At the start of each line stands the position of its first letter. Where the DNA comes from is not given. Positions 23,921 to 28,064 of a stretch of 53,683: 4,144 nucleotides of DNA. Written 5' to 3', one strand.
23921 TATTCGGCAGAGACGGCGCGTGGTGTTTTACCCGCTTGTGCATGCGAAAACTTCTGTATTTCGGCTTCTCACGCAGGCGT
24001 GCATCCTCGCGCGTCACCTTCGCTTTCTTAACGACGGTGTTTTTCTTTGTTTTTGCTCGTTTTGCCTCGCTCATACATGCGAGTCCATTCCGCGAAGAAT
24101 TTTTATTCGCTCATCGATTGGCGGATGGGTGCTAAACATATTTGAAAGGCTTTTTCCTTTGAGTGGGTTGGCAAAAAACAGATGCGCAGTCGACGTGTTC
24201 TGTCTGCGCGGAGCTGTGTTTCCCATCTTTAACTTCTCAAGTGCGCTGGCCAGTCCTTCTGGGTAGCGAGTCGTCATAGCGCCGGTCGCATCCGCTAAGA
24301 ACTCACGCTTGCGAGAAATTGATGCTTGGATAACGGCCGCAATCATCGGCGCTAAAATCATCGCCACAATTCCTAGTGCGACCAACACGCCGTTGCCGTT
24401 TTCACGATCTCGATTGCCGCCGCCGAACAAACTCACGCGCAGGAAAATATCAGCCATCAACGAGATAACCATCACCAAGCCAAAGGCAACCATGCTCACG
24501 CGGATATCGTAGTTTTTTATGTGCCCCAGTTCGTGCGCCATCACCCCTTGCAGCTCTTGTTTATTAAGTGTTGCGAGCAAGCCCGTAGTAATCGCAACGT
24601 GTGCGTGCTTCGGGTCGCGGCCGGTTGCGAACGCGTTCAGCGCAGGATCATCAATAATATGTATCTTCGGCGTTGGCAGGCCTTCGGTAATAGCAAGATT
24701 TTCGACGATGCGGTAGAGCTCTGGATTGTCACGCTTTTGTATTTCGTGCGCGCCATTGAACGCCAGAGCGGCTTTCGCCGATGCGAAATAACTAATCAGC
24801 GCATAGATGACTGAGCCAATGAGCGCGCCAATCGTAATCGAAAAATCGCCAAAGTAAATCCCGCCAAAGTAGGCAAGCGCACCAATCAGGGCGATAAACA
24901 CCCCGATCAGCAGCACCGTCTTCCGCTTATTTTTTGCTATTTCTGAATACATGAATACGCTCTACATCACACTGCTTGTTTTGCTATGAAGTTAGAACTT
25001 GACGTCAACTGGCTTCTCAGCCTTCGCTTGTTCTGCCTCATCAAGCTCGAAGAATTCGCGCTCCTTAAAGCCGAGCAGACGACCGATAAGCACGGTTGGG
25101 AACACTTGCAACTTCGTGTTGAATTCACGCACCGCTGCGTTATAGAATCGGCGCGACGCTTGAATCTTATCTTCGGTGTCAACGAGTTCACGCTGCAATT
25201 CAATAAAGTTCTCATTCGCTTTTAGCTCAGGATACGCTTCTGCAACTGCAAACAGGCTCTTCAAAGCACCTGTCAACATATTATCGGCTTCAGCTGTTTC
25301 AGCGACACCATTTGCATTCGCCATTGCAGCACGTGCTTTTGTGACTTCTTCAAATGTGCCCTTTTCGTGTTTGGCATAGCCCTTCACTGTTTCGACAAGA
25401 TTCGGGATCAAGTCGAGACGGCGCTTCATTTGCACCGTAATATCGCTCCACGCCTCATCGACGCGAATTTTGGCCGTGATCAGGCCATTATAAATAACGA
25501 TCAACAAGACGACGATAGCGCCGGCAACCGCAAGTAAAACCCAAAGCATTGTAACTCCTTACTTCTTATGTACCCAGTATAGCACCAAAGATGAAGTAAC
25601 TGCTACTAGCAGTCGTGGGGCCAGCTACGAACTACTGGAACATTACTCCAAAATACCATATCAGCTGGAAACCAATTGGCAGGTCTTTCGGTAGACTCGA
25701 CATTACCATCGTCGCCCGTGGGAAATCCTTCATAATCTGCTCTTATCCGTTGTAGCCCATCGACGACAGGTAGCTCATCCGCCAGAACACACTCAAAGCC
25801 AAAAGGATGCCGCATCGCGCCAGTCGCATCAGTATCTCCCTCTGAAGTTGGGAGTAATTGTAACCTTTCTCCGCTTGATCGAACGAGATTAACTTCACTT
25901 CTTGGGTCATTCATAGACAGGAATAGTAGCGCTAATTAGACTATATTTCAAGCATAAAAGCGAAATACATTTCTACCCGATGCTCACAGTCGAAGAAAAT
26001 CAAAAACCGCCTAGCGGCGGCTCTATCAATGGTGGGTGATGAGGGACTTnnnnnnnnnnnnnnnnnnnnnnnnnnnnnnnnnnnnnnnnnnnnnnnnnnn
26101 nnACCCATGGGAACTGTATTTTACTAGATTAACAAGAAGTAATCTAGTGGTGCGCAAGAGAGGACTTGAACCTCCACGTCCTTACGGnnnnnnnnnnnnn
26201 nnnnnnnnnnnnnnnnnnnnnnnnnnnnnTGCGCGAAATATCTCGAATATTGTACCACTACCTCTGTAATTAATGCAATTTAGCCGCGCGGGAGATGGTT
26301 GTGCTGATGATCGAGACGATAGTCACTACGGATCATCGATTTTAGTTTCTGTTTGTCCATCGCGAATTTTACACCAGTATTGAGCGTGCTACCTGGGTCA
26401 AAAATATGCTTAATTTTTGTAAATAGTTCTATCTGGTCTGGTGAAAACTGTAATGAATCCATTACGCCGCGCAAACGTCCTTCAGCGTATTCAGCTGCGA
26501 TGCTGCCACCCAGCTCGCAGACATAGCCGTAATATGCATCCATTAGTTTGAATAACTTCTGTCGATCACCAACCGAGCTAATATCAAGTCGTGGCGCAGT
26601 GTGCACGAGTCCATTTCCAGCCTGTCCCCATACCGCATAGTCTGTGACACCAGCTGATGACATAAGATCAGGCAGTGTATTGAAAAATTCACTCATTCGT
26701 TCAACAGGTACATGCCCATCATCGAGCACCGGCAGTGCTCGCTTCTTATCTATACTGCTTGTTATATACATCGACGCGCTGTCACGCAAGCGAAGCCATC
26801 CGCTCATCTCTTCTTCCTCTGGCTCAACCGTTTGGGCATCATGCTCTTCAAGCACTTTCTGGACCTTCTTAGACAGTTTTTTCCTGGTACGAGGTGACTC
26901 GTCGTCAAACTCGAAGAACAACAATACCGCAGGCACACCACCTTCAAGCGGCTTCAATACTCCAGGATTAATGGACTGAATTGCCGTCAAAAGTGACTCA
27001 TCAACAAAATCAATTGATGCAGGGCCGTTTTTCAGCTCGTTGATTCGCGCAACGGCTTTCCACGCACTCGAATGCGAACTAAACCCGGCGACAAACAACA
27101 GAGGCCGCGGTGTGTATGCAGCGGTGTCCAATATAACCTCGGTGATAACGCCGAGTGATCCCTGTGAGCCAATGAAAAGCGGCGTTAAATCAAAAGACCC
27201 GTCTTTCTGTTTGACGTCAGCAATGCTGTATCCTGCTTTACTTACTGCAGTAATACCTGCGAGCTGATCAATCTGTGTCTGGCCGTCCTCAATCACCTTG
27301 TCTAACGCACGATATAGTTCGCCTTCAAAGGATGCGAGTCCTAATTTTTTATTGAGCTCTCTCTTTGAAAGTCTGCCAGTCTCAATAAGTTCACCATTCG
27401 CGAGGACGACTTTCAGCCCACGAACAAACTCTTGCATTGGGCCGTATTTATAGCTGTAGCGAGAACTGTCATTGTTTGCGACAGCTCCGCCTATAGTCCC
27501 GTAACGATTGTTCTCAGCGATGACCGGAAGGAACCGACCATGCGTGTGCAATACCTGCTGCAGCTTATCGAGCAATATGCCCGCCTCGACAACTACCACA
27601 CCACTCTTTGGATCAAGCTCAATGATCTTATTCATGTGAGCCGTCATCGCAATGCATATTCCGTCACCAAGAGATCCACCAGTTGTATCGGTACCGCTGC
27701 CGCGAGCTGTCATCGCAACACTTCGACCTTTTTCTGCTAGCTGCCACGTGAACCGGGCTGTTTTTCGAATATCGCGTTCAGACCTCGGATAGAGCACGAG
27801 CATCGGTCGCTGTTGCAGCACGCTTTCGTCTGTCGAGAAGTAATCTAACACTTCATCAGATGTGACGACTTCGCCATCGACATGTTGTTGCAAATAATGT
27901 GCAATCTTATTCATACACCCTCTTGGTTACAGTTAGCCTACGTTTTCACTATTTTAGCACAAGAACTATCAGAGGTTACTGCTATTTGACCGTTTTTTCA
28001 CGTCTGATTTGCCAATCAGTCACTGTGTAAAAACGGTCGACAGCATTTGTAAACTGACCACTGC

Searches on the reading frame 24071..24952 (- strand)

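Call 12: search_protein_families(library=pfam, proteins=[window:24071-24952:-], max_evalue=0.001)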
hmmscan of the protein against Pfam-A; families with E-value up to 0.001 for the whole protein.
window:24071-24952:- (293 aa): 2 families
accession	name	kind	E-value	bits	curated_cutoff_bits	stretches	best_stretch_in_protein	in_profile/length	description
PF01435.24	Peptidase_M48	-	1.2e-34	120.2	20.3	1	74-289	2-185/186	Peptidase family M48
PF05569.17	Peptidase_M56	-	0.00057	19.6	31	0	116-161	175-220/296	BlaR1 peptidase M56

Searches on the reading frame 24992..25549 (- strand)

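Call 12: search_protein_families(library=pfam, proteins=[window:24992-25549:-], max_evalue=0.001)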
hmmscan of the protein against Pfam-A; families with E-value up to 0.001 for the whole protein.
window:24992-25549:- (185 aa): 1 family
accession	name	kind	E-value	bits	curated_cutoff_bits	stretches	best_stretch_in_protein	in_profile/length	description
PF04011.17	LemA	-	6.1e-60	201.8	26.2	1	33-185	1-149/149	LemA family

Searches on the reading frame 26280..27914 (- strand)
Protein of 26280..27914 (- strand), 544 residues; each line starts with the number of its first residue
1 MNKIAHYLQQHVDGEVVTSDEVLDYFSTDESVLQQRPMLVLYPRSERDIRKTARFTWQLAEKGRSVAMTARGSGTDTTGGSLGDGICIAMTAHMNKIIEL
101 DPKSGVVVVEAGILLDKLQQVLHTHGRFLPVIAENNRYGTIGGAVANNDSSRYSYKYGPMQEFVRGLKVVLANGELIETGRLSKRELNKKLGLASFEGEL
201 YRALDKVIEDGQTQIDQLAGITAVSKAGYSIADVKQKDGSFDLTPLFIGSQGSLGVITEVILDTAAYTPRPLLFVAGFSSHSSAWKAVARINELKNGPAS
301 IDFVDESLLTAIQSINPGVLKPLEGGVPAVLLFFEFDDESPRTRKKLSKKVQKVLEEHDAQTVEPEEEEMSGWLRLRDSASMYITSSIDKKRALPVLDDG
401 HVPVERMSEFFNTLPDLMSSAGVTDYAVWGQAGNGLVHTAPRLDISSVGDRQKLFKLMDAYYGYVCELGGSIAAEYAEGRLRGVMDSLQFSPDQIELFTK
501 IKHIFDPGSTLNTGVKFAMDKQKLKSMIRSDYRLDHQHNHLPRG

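Call 12: search_protein_families(library=pfam, proteins=[window:26280-27914:-], max_evalue=0.001)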
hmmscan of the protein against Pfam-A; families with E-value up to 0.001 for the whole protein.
window:26280-27914:- (544 aa): 2 families
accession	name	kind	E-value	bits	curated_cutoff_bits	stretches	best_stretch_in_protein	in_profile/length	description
PF01565.28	FAD_binding_4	-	1.2e-31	109.7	26.4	1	38-180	2-139/139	FAD binding domain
PF02913.24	FAD-oxidase_C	-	2.5e-25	90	21.2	1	275-514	9-246/248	FAD linked oxidases, C-terminal domain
